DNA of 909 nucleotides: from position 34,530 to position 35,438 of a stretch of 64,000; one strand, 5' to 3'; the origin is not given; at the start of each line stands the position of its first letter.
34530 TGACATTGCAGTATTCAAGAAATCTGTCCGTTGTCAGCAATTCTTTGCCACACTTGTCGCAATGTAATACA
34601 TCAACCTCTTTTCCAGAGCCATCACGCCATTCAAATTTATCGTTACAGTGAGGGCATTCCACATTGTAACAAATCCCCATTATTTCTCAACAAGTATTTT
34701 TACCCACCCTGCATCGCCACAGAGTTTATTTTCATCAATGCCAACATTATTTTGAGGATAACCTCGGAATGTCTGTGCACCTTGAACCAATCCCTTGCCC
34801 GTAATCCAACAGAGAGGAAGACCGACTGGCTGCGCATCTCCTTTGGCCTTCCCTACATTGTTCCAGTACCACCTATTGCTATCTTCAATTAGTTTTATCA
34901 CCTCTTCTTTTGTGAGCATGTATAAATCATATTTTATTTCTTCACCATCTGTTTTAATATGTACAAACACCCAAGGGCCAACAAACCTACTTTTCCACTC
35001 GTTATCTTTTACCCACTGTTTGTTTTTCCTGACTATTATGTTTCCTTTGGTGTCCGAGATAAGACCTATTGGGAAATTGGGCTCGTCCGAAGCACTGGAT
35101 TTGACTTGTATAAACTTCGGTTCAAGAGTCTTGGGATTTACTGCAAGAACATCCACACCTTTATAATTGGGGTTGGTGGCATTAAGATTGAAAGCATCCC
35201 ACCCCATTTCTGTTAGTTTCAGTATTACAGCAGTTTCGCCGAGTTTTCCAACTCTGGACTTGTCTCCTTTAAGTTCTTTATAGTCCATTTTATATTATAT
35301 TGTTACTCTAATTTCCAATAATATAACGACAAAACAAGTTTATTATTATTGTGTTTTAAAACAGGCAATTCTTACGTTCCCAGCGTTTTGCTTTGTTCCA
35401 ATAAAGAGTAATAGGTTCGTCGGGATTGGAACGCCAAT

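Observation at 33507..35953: Compact WYL-linked four-gene operon with a nuclease-fold protein, a double zinc ribbon and an unknown protein: candidate uncharacterised defence/stress module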

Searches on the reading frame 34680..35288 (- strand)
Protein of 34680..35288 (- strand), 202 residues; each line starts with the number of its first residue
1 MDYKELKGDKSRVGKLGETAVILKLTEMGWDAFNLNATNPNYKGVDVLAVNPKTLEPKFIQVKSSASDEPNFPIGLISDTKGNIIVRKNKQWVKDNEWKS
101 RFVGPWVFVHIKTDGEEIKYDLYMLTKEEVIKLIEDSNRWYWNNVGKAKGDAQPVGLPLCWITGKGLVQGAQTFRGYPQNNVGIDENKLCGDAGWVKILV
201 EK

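Call 3: search_protein_families(library=pfam, proteins=[window:34680-35288:-], max_evalue=1)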
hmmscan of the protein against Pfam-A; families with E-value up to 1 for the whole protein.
window:34680-35288:- (202 aa): 1 family
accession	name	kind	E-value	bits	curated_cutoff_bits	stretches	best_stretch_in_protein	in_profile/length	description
PF02021.23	UPF0102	-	0.11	13.3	23.6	1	17-102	1-75/80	Uncharacterised protein family UPF0102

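Call 4: search_protein_families(library=padloc, proteins=[window:34680-35288:-], max_evalue=1)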
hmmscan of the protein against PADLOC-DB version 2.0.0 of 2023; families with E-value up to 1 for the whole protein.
window:34680-35288:- (202 aa): 1 family
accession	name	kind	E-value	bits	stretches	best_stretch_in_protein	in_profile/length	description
PDLC03965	TmtA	-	0.014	11.3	1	8-93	1236-1317/1370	-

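Call 5: search_protein_families(library=ncbifam, proteins=[window:34680-35288:-], max_evalue=1)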
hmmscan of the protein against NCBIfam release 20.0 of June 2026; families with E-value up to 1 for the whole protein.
window:34680-35288:- (202 aa): 4 families
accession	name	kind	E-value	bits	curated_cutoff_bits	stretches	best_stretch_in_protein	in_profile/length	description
NF009154.0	PRK12497.3-3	equivalog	7.2e-05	22.8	109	1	7-98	6-94/123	YraN family protein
NF011274.0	PRK14681.1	equivalog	0.002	18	207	1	12-99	44-129/158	hypothetical protein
NF011273.0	PRK14680.1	equivalog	0.0033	17.4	199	1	10-98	5-91/134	hypothetical protein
NF009153.0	PRK12497.3-1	equivalog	0.0079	16.4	171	1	11-97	10-95/125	YraN family protein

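Call 9: search_protein_families(library=phrogs, proteins=[window:34680-35288:-], max_evalue=0.1)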
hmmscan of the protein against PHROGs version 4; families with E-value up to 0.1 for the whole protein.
window:34680-35288:- (202 aa): 1 family
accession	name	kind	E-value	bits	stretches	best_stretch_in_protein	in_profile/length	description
phrog_5018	-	unknown function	0.045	14.9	0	10-64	4-53/134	-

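Call 10: find_homologous_proteins(query=window:34680-35288:-)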
Query window:34680-35288:- (202 aa): 15 proteins with E <= 0.001 among 64 candidates.
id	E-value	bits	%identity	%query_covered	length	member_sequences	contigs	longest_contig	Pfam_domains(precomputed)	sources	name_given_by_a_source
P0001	6.0e-134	462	100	100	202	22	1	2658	-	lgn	-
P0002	5.2e-98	345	77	98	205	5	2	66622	-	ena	-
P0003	3.1e-97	342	79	94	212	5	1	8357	-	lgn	-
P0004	5.8e-68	247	61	97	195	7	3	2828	-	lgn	-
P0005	1.5e-61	226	57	97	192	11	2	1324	-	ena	-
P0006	2.3e-61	225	60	89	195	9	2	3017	-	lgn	-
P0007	1.7e-60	222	57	88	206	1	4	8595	-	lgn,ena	-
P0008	9.1e-59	217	57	98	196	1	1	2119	-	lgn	-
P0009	3.1e-56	208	54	89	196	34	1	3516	-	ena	-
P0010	8.3e-55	204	49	96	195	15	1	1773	-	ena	-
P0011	5.9e-54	201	52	89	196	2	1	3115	-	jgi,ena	-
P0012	3.1e-52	195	54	84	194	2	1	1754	-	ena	-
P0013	9.7e-36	141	47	88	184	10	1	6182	-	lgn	-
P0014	1.7e-35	141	46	92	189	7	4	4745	-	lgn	-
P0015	2.3e-27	114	61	43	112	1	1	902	-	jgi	jgi:hypothetical protein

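Call 11: find_encoding_contigs(protein=P0002, flank=6000, max_places=4)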
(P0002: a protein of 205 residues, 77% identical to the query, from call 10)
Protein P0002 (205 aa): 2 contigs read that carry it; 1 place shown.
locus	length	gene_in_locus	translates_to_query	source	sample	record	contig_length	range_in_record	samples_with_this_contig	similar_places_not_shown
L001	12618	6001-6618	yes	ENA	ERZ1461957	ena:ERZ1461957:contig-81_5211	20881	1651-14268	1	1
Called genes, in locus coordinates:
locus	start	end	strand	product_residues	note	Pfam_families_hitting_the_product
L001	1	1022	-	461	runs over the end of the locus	PF01553:Acyltransferase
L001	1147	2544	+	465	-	-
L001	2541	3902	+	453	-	PF01103:Omp85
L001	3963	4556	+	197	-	PF00677:Lum_binding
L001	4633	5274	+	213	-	PF00702:Hydrolase, PF12710:HAD, PF13419:HAD_2, PF13242:Hydrolase_like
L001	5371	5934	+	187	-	-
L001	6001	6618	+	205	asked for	-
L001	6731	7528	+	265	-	-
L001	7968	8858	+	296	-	PF13280:WYL, PF25583:WCX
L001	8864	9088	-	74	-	PF01809:YidD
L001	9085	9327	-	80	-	PF00825:Ribonuclease_P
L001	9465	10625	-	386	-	PF02602:HEM4, PF07382:HC2 (weak)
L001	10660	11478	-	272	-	PF14093:DUF4271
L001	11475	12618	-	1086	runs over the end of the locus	PF01364:Peptidase_C25, PF18962:Por_Secre_tail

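Call 12: find_encoding_contigs(protein=P0003, flank=6000, max_places=4)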
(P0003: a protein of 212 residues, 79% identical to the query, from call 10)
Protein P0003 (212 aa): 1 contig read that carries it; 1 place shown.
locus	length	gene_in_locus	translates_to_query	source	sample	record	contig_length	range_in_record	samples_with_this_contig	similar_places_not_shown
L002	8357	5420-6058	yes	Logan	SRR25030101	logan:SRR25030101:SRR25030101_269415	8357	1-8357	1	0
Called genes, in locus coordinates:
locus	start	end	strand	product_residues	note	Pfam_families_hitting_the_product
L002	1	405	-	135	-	?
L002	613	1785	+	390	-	PF00155:Aminotran_1_2, PF01053:Cys_Met_Meta_PP (weak), PF00266:Aminotran_5 (weak), PF01041:DegT_DnrJ_EryC1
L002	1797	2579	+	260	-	PF10988:DUF2807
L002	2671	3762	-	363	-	-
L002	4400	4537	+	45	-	-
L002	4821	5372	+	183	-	-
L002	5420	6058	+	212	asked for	-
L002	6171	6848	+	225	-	-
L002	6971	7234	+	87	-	PF26783:DUF8255 (faint)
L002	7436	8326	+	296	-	PF13280:WYL, PF25583:WCX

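Call 13: find_encoding_contigs(protein=P0007, flank=6000, max_places=4)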
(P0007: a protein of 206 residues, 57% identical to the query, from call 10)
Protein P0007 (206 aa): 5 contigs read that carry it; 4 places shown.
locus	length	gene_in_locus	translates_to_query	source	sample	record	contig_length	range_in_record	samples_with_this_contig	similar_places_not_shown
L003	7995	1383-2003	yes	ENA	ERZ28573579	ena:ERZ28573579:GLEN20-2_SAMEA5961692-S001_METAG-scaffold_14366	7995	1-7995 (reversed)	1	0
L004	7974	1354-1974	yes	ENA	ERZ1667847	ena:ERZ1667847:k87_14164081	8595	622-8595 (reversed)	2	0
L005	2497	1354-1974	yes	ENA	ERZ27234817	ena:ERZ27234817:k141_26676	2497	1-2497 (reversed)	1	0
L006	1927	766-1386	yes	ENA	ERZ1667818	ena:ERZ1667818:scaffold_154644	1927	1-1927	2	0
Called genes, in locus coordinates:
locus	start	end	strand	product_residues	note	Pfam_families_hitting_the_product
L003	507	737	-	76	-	-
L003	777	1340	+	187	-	-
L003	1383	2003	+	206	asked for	-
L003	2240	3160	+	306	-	PF13280:WYL, PF25583:WCX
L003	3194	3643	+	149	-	PF00929:RNase_T, PF16473:Rv2179c-like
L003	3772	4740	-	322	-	PF01207:Dus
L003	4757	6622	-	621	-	PF01134:GIDA, PF07992:Pyr_redox_2 (weak), PF12831:FAD_oxidored (weak), PF21680:GIDA_C_1st, PF13932:SAM_GIDA_C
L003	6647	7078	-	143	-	PF02130:YbeY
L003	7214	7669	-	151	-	PF13581:HATPase_c_2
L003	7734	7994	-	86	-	?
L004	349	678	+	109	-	-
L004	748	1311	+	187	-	-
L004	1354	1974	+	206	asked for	-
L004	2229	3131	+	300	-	PF13280:WYL, PF25583:WCX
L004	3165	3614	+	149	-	PF00929:RNase_T, PF16473:Rv2179c-like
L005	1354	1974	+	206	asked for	-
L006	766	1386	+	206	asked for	-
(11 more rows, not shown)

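Call 14: find_encoding_contigs(protein=P0013, flank=6000, max_places=3)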
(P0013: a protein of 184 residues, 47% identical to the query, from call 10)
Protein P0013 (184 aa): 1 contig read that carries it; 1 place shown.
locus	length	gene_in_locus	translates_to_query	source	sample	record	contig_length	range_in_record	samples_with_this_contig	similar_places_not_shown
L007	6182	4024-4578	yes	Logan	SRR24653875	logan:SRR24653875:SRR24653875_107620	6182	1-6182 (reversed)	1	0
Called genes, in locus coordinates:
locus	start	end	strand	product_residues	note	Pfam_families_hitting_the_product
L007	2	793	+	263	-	?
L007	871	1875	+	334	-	PF16125:DUF4837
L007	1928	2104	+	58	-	-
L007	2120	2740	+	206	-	PF00583:Acetyltransf_1 (weak), PF13508:Acetyltransf_7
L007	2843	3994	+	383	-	-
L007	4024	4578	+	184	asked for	-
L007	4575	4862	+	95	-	PF26783:DUF8255 (faint)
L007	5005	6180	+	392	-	?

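Call 15: find_encoding_contigs(protein=P0014, flank=6000, max_places=4)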
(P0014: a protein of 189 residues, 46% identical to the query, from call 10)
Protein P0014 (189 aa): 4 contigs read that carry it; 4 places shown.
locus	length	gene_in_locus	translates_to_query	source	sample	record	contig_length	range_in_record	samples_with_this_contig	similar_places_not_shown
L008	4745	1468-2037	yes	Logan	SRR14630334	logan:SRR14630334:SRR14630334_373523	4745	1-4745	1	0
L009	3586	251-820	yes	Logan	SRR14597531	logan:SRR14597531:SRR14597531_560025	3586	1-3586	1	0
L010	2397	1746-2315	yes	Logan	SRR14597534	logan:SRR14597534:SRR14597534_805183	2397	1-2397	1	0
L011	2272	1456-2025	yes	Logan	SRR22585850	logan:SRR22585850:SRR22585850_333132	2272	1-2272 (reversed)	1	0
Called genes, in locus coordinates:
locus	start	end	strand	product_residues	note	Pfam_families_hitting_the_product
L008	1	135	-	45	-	?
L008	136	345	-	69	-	-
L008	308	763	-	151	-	PF01797:Y1_Tnp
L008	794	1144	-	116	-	PF10543:ORF6N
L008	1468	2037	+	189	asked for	-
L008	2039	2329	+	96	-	PF26783:DUF8255 (faint)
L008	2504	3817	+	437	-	PF01637:ATPase_2 (faint), PF13173:AAA_14, PF13635:DUF4143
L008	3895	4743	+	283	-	?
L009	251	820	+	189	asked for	-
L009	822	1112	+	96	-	PF26783:DUF8255 (faint)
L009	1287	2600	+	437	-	PF01637:ATPase_2 (faint), PF13173:AAA_14, PF13635:DUF4143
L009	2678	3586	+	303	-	?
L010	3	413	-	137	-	?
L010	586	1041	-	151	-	PF01797:Y1_Tnp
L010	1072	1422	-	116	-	PF10543:ORF6N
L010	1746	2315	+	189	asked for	-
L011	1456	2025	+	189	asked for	-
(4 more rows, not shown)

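Call 16: find_encoding_contigs(protein=P0009, flank=6000, max_places=3)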
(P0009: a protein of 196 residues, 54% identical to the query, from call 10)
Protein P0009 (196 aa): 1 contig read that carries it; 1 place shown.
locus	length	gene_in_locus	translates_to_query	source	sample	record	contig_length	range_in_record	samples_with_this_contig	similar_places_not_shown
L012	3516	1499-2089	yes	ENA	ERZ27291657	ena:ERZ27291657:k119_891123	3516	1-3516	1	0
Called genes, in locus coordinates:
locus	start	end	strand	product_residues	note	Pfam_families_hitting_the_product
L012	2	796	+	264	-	?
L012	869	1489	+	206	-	-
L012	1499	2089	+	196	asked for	-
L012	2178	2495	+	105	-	PF05015:HigB-like_toxin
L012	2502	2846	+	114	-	-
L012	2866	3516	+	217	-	?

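Call 27: predict_structure(alignment_id=A1)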
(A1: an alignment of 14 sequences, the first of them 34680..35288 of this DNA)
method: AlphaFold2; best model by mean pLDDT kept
length: 202 residues; sequences in the alignment: 14
mean_pLDDT: 88.5   pTM: 0.87
mean pLDDT of the five models: 88.5, 87.7, 87.7, 87.2, 84.2
residues with pLDDT >= 90: 132; 70-90: 55; 50-70: 14; < 50: 1
segments of 3 or more residues with pLDDT < 50: none
pLDDT, mean of each block of 10 residues (from residue 1): 78 93 95 75 80 92 94 93 94 94 93 90 95 93 79 92 91 87 85 85 50
secondary structure, 60 per line:
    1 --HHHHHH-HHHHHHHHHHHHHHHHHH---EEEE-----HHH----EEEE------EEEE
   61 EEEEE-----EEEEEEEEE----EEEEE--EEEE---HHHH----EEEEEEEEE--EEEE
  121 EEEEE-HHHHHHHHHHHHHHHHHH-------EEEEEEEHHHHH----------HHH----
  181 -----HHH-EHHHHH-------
elements in order: H3-8 H10-27 E31-34 E47-50 E57-65 E71-79 E84-88 E91-94 H98-101 E106-114 E117-125 H127-144 E152-158 H159-163 H191-195

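Call 31: fold_search(model_id=the predicted structure, library=pdb)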
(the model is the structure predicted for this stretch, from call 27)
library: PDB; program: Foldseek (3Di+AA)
matches with E <= 10: 360; with E <= 0.001: 4
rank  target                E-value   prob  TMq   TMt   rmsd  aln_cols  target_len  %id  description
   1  2ost_A                2.7e-04  1.00  0.34  0.44   7.4       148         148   15  The structure of a bacterial homing endonuclease : I-Ssp6803I (released 2007-03-20)
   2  2ost_B                5.1e-04  1.00  0.37  0.48   6.5       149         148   14  The structure of a bacterial homing endonuclease : I-Ssp6803I (released 2007-03-20)
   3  9qcc_Y                6.9e-04  1.00  0.31  0.17   6.4       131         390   18  Activated XauSPARDA filament assembly with bound dsDNA substrate (released 2025-12-17)
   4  9qcc_M                9.3e-04  1.00  0.30  0.17   6.6       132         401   20  Activated XauSPARDA filament assembly with bound dsDNA substrate (released 2025-12-17)
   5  9qcc_Q                1.2e-03  1.00  0.31  0.17   6.2       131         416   19  Activated XauSPARDA filament assembly with bound dsDNA substrate (released 2025-12-17)
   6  9qcc_A                3.0e-03  1.00  0.31  0.17   6.0       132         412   18  Activated XauSPARDA filament assembly with bound dsDNA substrate (released 2025-12-17)
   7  9jsz_B                8.2e-03  0.99  0.32  0.17   6.0       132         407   16  active NbaSPARDA complexes (released 2025-04-02)
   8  1b97_A                1.1e-02  0.82  0.29  0.25  10.3       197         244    9  ANALYSIS OF A MUTATIONAL HOT-SPOT IN THE ECORV RESTRICTION ENDONUCLEASE: A CATALYTIC ROLE FOR A MAIN CHAIN CARBONYL GR (released 1999-02-26)
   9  2ost_C                1.2e-02  0.97  0.28  0.40   8.5       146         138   13  The structure of a bacterial homing endonuclease : I-Ssp6803I (released 2007-03-20)
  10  2wcw_D                1.2e-02  0.99  0.31  0.45   4.8       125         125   10  1.6A resolution structure of Archaeoglobus fulgidus Hjc, a Holliday junction resolvase from an archaeal hyperthermophi (released 2009-03-24)
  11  1sx8_A                2.0e-02  0.89  0.36  0.31   9.6       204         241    9  EcoRV bound to cognate DNA and Mn2+ (released 2004-04-06)
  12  2ost_D                2.2e-02  0.99  0.32  0.47   7.9       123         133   15  The structure of a bacterial homing endonuclease : I-Ssp6803I (released 2007-03-20)
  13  4tkd_C                3.0e-02  0.69  0.23  0.35   9.7       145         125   15  Sulfolobus solfataricus HJC mutants (released 2015-08-12)
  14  5tgx_A                4.8e-02  0.77  0.31  0.29   6.3       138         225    9  Restriction/modification system-Type II R-SwaI complexed with partially cleaved DNA (released 2016-12-21)
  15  7xm0_B                6.1e-02  0.38  0.24  0.20   9.6       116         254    6  Crystal structure of Sau3AI-C and DNA substrate complex (released 2023-04-26)
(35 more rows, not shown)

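Call 66: search_solved_structures(query=A1, max_evalue=10)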
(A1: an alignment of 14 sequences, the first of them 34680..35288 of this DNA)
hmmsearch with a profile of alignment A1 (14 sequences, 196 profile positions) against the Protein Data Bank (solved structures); distinct sequences matched with E-value up to 10: 0.

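Call 70: search_dna_similar(query=window:34680-35288:-, collection=phages, mode=protein, max_evalue=0.001, max_rows=10)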
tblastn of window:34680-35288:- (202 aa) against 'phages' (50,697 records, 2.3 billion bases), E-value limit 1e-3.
Records with a match: 1; places in all: 1; records where one place covers at least 80% of the query: 0.
Best place of each record, by identity: <60% 1.
By first word of the organism name: Bacteriophage 1.
By host as written in the record: - 1.
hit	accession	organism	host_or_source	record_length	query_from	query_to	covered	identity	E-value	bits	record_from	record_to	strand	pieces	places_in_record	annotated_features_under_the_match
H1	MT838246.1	Bacteriophage sp.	human fecal samples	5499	9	166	78%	32.3%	3e-18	87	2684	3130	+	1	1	record has no annotation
